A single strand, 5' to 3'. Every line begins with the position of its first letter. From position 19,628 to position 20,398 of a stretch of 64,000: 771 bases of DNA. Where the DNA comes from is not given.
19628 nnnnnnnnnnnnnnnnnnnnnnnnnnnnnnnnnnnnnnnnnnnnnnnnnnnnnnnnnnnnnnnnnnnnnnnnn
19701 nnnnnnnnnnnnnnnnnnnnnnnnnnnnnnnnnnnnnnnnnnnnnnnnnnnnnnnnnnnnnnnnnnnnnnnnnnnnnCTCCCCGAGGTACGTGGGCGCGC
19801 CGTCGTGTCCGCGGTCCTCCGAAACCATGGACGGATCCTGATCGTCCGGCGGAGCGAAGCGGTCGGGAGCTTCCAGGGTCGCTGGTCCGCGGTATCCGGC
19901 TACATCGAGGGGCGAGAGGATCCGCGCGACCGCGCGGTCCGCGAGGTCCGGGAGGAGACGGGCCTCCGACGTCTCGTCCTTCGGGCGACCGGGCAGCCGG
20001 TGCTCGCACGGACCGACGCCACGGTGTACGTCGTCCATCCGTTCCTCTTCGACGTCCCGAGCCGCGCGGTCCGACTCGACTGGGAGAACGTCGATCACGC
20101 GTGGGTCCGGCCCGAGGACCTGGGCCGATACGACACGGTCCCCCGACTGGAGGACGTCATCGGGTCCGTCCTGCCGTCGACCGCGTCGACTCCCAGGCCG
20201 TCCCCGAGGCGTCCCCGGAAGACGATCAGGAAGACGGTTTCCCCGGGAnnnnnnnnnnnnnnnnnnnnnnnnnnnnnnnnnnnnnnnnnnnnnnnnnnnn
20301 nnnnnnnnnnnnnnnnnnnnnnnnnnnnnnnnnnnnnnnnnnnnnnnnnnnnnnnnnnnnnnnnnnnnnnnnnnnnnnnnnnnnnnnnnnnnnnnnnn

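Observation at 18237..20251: AcnX (phosphomevalonate dehydratase-type) small subunit fused to a Nudix hydrolase domain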

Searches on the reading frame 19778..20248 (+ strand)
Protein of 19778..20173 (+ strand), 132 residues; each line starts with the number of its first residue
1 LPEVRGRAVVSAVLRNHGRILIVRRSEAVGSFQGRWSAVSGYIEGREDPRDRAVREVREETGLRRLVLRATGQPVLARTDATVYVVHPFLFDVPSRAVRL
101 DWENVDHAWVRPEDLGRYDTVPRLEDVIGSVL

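Call 26: find_homologous_proteins(query=window:19778-20173:+)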
Query window:19778-20173:+ (132 aa): 44 proteins with E <= 0.001 among 545 candidates.
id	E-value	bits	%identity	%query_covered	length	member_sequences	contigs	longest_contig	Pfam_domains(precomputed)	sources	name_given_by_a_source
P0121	3.8e-57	210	71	100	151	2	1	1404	PF00293.35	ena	-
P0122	7.6e-57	209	70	100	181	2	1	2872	PF01989.25,PF00293.35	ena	-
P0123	1.3e-54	201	70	90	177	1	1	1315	PF00293.35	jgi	jgi:8-oxo-dGTP pyrophosphatase MutT (NUDIX family)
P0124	1.4e-54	201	73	100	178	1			PF00293.35,PF14815.13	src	-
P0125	1.6e-54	201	69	100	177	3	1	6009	PF00293.35,PF14815.13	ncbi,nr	ncbi:MAG TPA: NUDIX domain-containing protein, partial [Thermoplasmata archaeon]|nr:NUDIX domain-con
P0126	2.5e-54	200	74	100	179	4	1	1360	PF01989.25,PF00293.35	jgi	-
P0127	4.7e-54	200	67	100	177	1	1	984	PF00293.35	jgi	jgi:8-oxo-dGTP pyrophosphatase MutT (NUDIX family)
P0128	1.6e-53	198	67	98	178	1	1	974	PF01989.25,PF00293.35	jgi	jgi:8-oxo-dGTP pyrophosphatase MutT (NUDIX family)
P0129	2.9e-53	197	69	100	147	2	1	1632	PF00293.35,PF14815.13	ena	-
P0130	2.4e-47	178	73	85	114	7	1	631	PF00293.35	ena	-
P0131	8.9e-47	176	69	89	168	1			PF01989.25,PF00293.35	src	-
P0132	3.7e-46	174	64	95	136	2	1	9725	PF00293.35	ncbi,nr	ncbi:MAG TPA: NUDIX domain-containing protein [Thermoplasmata archaeon]|nr:NUDIX domain-containing p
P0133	4.4e-45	171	65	94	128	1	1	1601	PF00293.35,PF14815.13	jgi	jgi:8-oxo-dGTP pyrophosphatase MutT (NUDIX family)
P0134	2.1e-36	142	66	72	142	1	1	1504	PF01989.25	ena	-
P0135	2.2e-33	133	63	73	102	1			-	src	-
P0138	2.0e-30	123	54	95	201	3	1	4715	PF00293.35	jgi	-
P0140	1.6e-29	120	46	95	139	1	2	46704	PF00293.35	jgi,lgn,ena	-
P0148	4.3e-27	112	49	90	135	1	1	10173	PF00293.35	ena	-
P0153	6.0e-26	109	48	95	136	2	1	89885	PF00293.35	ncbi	-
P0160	7.9e-22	95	44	94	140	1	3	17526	PF00293.35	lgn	-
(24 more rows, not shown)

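Call 27: find_encoding_contigs(protein=P0132, flank=6000, max_places=2)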
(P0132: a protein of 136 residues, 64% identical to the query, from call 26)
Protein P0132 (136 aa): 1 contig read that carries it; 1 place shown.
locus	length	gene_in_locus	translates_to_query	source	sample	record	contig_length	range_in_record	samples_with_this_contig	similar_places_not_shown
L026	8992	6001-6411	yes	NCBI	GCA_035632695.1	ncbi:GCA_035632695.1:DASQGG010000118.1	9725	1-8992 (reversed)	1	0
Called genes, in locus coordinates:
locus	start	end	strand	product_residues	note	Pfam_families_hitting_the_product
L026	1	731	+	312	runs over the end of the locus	PF04055:Radical_SAM, PF08608:Wyosine_form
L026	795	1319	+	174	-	PF09335:VTT_dom (faint)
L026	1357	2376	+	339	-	PF17835:NOG1_N, PF01926:MMR_HSR1, PF02421:FeoB_N, PF06858:NOG1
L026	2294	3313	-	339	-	PF01680:SOR_SNZ, PF05690:ThiG (weak)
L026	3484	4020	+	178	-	PF13238:AAA_18, PF13207:AAA_17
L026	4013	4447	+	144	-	PF01877:RNA_binding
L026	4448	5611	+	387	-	PF04412:AcnX, PF28403:AcnX_2nd, PF28406:AcnX_3rd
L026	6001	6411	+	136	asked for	PF00293:NUDIX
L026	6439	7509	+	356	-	PF01047:MarR (faint), PF01978:TrmB (faint), PF12802:MarR_2 (faint), PF13384:HTH_23 (faint), PF13412:HTH_24 (faint), PF13545:HTH_Crp_2 (faint), PF01325:Fe_dep_repress (faint)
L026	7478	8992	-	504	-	PF19302:DUF5915, PF14520:HHH_5 (weak), PF12773:DZR, PF13240:Zn_Ribbon_1 (faint), PF13248:Zn_ribbon_3 (faint), PF05763:DUF835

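Call 28: find_encoding_contigs(protein=P0140, flank=8000, max_places=2)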
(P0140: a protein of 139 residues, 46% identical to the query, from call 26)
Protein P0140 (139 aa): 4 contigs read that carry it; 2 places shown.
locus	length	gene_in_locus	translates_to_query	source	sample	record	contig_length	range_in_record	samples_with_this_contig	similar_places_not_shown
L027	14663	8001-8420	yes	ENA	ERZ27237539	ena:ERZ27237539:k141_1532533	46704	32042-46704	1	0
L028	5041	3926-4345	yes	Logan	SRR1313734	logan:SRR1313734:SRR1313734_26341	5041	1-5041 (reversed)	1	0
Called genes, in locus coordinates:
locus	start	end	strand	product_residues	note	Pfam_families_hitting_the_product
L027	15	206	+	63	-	-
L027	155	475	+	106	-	PF00126:HTH_1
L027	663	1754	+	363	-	PF00924:MS_channel_2nd, PF21082:MS_channel_3rd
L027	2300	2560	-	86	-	-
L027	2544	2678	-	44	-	-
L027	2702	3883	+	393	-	PF04123:DUF373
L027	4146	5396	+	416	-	PF02812:ELFV_dehydrog_N, PF00208:ELFV_dehydrog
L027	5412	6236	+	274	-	PF10418:DHODB_Fe-S_bind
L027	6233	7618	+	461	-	PF14691:Fer4_20, PF01262:AlaDh_PNT_C (faint), PF00070:Pyr_redox (faint), PF07992:Pyr_redox_2, PF12831:FAD_oxidored (weak), PF13450:NAD_binding_8 (weak)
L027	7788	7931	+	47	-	PF18930:DUF5679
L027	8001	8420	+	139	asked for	PF00293:NUDIX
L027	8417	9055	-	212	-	PF01885:PTS_2-RNA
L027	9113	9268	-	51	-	-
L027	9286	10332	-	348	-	PF04014:MazE_antitoxin, PF01895:PhoU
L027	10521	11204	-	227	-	PF01895:PhoU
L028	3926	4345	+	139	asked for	PF00293:NUDIX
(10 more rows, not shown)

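Call 29: find_encoding_contigs(protein=P0153, flank=8000, max_places=2)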
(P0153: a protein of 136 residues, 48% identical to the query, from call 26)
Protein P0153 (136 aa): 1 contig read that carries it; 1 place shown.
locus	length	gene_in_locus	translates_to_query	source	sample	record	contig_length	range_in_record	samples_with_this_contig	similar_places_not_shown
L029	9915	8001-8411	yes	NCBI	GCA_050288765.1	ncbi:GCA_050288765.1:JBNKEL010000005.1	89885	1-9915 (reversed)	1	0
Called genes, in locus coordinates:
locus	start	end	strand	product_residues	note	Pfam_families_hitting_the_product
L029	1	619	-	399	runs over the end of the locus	PF12704:MacB_PCD, PF02687:FtsX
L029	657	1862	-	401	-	PF12704:MacB_PCD, PF02687:FtsX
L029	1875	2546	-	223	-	PF00005:ABC_tran, PF02463:SMC_N (faint), PF13304:AAA_21 (faint)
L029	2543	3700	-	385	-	PF25919:BSH_CusB (faint), PF25917:BSH_RND (weak), PF25990:Beta-barrel_YknX (faint), PF25954:Beta-barrel_RND_2 (weak), PF26002:Beta-barrel_AprE (faint), PF25975:CzcB_C (weak), PF25989:YknX_C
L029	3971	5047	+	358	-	PF01544:CorA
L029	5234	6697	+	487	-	PF02386:TrkH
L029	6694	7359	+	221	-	PF02254:TrkA_N, PF02080:TrkA_C (weak)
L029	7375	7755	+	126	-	PF01844:HNH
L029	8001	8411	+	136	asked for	PF00293:NUDIX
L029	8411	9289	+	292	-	PF01008:IF-2B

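Call 39: predict_structure(alignment_id=A1)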
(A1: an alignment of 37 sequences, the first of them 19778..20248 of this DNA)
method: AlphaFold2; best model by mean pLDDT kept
length: 157 residues; sequences in the alignment: 37
mean_pLDDT: 93.1   pTM: 0.80
mean pLDDT of the five models: 93.1, 93.1, 92.1, 91.9, 91.1
residues with pLDDT >= 90: 127; 70-90: 23; 50-70: 7; < 50: 0
segments of 3 or more residues with pLDDT < 50: none
pLDDT, mean of each block of 10 residues (from residue 1): 86 98 97 97 97 98 98 97 98 98 97 98 98 73 78 80
secondary structure, 60 per line:
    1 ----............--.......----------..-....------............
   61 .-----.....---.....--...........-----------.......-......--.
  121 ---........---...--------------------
elements in order: E5-16 E19-25 E39-42 H49-61 E67-71 E75-79 E82-92 E104-110 H112-117 H124-131

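Call 41: fold_search(model_id=the predicted structure, library=pdb)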
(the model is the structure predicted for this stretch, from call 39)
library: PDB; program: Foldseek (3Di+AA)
matches with E <= 10: 720; with E <= 0.001: 545
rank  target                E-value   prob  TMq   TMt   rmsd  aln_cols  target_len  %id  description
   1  6dt3_A                1.7e-10  1.00  0.61  0.66   4.5       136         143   24  1.2 Angstrom Resolution Crystal Structure of Nucleoside Triphosphatase NudI from Klebsiella pneumoniae in Complex with (released 2018-06-27)
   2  3n77_A                2.0e-10  1.00  0.63  0.70   4.1       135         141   23  Crystal structure of Idp01880, putative NTP pyrophosphohydrolase of Salmonella typhimurium LT2 (released 2010-08-18)
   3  3oga_B                4.2e-10  1.00  0.61  0.72   4.0       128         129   27  1.75 Angstrom resolution crystal structure of a putative NTP pyrophosphohydrolase (yfaO) from Salmonella typhimurium L (released 2010-10-06)
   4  6dt3_B                7.2e-10  1.00  0.64  0.69   4.3       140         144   24  1.2 Angstrom Resolution Crystal Structure of Nucleoside Triphosphatase NudI from Klebsiella pneumoniae in Complex with (released 2018-06-27)
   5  3ees_A                9.7e-10  1.00  0.66  0.77   3.1       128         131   20  Structure of the RNA pyrophosphohydrolase BdRppH (released 2009-03-24)
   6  3oga_A                1.6e-09  1.00  0.63  0.72   3.1       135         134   22  1.75 Angstrom resolution crystal structure of a putative NTP pyrophosphohydrolase (yfaO) from Salmonella typhimurium L (released 2010-10-06)
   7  2rrk_MODEL_1_A        1.9e-09  1.00  0.63  0.70   4.0       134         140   22  Solution structure of the E. coli ORF135 protein (released 2012-01-18)
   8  3grn_B                2.1e-09  1.00  0.73  0.82   2.0       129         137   26  CRYSTAL STRUCTURE OF MUTT PROTEIN FROM Methanosarcina mazei Go1 (released 2009-04-07)
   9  3eeu_A                3.5e-09  1.00  0.66  0.77   3.1       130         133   20  Structure of the RNA pyrophosphohydrolase BdRppH in complex with Holmium (released 2009-03-24)
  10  3ffu_B                9.6e-09  1.00  0.65  0.76   3.0       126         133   23  Structure of the RNA pyrophosphohydrolase BdRppH in complex with GTP and magnesium (released 2009-03-24)
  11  3ffu_A                1.0e-08  1.00  0.64  0.74   2.6       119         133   23  Structure of the RNA pyrophosphohydrolase BdRppH in complex with GTP and magnesium (released 2009-03-24)
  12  3gwy_B                1.1e-08  1.00  0.63  0.73   4.5       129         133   17  Crystal structure of putative CTP pyrophosphohydrolase from Bacteroides fragilis (released 2009-04-14)
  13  3grn_A                1.2e-08  1.00  0.70  0.78   2.5       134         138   27  CRYSTAL STRUCTURE OF MUTT PROTEIN FROM Methanosarcina mazei Go1 (released 2009-04-07)
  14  3i7u_A                1.9e-08  1.00  0.62  0.72   3.1       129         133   21  Crystal structure of AP4A hydrolase (aq_158) from Aquifex aeolicus VF5 (released 2009-07-21)
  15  3ef5_A                2.7e-08  1.00  0.64  0.75   3.1       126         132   23  Structure of the RNA pyrophosphohydrolase BdRppH in complex with dGTP (released 2009-03-24)
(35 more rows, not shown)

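Call 42: search_protein_representatives(alignment_id=A1)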
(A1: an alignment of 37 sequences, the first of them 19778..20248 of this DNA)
Query: 37 sequences, 138 profile positions. Proteins with E-value up to 0.001 (for the whole library): 8685; up to 1e-10: 1606; up to 1e-30: 393. The best 150 are listed.
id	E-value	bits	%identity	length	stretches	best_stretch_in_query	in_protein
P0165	2.5e-66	237.7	-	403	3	3-131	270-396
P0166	4.4e-53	194.8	-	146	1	2-136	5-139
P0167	1.3e-52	193.2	-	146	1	2-136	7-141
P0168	4.1e-52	191.6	-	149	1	2-136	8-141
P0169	7.8e-51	187.5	-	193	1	3-131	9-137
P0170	8.5e-51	187.3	-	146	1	2-136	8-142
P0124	1.1e-49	183.8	-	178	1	2-133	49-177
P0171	1.2e-48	180.4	-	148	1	2-135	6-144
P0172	1.5e-48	180.1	-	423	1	1-136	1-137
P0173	6.4e-48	178.0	-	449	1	1-134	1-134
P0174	7.2e-48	177.9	-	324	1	1-132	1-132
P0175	1.2e-47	177.2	-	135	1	3-133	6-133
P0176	2.8e-47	176.0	-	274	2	9-123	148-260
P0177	4.8e-47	175.2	-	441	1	1-134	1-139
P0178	8.1e-47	174.5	-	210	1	2-132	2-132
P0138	7.8e-46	171.3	-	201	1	2-135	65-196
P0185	1.0e-45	170.9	-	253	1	2-134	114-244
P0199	7.5e-45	168.1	-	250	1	2-132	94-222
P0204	1.9e-44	166.8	-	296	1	3-134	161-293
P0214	8.4e-44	164.7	-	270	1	3-135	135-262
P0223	4.8e-43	162.2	-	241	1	3-132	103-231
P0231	9.2e-43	161.3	-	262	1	4-134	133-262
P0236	2.7e-42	159.8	-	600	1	3-135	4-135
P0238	3.1e-42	159.6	-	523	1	2-135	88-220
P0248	1.0e-41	157.9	-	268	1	3-131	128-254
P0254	1.6e-41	157.3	-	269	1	2-134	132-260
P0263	4.7e-41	155.8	-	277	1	2-132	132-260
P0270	7.5e-41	155.1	-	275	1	4-135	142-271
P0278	1.7e-40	154.0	-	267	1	3-136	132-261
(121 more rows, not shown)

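Call 43: search_protein_families(library=pfam, proteins=[P0165, P0172, P0173, P0174, P0176, P0185, P0199, P0204, P0236, P0238], max_evalue=0.001)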
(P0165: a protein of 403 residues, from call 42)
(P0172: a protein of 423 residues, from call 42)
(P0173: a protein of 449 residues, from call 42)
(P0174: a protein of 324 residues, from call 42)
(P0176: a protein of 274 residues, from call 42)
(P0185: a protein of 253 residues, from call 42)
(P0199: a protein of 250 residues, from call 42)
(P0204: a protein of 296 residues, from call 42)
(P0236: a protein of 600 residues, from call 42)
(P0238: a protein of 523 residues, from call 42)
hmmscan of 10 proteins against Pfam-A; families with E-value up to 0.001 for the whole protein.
P0165 (403 aa): 3 families
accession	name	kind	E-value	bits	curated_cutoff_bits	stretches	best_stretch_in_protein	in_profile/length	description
PF00293.34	NUDIX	-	3.5e-57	192.6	21.1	3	10-128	3-127/134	NUDIX domain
PF14815.12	NUDIX_4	-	8.6e-17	61.4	35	1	277-394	4-111/113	NUDIX domain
PF22327.2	Nudt16-like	-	3.3e-08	34.1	27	0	174-208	40-75/161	U8 snoRNA-decapping enzyme-like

P0172 (423 aa): 3 families
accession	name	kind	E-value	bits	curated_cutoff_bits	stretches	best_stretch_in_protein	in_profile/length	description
PF01008.23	IF-2B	-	1.2e-38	133.4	22.4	1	151-375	3-221/280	Initiation factor 2 subunit family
PF00293.34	NUDIX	-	2.1e-15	57.4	21.1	1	5-119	4-119/134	NUDIX domain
PF14815.12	NUDIX_4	-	0.00023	21.3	35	1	10-121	4-102/113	NUDIX domain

P0173 (449 aa): 3 families
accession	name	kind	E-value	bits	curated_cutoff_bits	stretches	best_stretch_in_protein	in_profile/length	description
PF01008.23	IF-2B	-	3.9e-74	249.8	22.4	1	156-432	1-280/280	Initiation factor 2 subunit family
PF00293.34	NUDIX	-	9e-14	52.1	21.1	1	9-119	9-121/134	NUDIX domain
PF14815.12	NUDIX_4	-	6.2e-05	23.2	35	1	10-120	5-102/113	NUDIX domain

P0174 (324 aa): 2 families
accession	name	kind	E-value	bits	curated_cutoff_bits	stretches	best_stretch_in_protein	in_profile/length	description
PF01008.23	IF-2B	-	1e-13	51.6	22.4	1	158-293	2-136/280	Initiation factor 2 subunit family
PF00293.34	NUDIX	-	8.4e-12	45.7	21.1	1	11-131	11-133/134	NUDIX domain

P0176 (274 aa): 2 families
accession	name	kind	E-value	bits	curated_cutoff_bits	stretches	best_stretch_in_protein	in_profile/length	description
PF00293.34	NUDIX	-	5.1e-30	104.6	21.1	2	141-262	3-127/134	NUDIX domain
PF22327.2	Nudt16-like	-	0.0008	19.8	27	0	179-236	42-100/161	U8 snoRNA-decapping enzyme-like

P0185 (253 aa): 1 family
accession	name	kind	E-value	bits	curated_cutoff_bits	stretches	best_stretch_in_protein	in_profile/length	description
PF00293.34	NUDIX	-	2.5e-13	50.6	21.1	1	118-233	5-125/134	NUDIX domain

P0199 (250 aa): 1 family
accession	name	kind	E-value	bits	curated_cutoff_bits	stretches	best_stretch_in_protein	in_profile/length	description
PF00293.34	NUDIX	-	5e-09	36.7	21.1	1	98-211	5-123/134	NUDIX domain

P0204 (296 aa): 2 families
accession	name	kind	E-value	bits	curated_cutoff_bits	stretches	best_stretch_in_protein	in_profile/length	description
PF02464.23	CinA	-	3.9e-50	169.9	23.5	1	7-152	7-152/155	Competence-damaged protein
PF00293.34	NUDIX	-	3.1e-13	50.3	21.1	1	164-275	6-118/134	NUDIX domain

P0236 (600 aa): 2 families
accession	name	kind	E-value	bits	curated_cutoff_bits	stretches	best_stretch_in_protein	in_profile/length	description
PF01008.23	IF-2B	-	1.4e-31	110.2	22.4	1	342-583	34-280/280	Initiation factor 2 subunit family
PF00293.34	NUDIX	-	4.2e-10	40.2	21.1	1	6-116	4-118/134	NUDIX domain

P0238 (523 aa): 2 families
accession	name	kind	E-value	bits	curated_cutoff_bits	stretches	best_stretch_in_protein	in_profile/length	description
PF01008.23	IF-2B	-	5.6e-40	137.8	22.4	1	238-508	2-280/280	Initiation factor 2 subunit family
PF00293.34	NUDIX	-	5.2e-08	33.4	21.1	1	93-203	6-120/134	NUDIX domain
